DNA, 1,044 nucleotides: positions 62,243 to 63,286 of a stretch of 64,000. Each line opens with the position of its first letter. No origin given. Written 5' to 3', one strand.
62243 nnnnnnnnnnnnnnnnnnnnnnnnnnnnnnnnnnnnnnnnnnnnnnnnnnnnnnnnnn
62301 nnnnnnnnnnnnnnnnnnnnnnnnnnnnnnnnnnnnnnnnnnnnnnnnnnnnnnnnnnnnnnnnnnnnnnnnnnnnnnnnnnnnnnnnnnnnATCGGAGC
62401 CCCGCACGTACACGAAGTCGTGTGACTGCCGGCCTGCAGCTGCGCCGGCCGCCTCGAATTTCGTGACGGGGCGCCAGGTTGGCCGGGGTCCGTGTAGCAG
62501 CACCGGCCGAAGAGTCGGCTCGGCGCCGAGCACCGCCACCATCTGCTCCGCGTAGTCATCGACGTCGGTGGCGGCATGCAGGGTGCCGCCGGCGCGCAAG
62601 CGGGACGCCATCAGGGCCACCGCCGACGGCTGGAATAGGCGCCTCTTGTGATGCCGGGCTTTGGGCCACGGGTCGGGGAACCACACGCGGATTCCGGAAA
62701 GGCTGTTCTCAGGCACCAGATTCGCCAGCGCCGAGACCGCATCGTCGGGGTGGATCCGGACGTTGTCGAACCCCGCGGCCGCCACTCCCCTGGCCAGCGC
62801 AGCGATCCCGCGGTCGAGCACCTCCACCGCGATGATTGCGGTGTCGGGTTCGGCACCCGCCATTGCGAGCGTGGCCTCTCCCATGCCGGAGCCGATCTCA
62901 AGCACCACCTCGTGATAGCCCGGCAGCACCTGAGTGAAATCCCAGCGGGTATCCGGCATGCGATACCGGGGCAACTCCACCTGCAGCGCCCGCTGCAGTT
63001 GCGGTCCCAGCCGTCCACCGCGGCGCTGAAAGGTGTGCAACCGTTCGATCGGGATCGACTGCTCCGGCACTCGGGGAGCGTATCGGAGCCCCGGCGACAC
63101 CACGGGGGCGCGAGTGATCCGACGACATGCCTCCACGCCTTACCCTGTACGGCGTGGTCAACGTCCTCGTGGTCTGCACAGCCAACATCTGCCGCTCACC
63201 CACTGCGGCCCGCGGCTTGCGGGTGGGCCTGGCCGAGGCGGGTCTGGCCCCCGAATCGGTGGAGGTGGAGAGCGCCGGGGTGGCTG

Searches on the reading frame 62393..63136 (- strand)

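Call 71: search_protein_families(library=pfam, proteins=[window:62393-63136:-], max_evalue=0.00001)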
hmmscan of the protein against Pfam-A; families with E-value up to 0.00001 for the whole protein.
window:62393-63136:- (248 aa): 1 family
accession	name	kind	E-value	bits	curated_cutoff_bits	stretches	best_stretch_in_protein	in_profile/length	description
PF02390.23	Methyltransf_4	-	4.1e-48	163.6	24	1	76-239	3-171/173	Putative methyltransferase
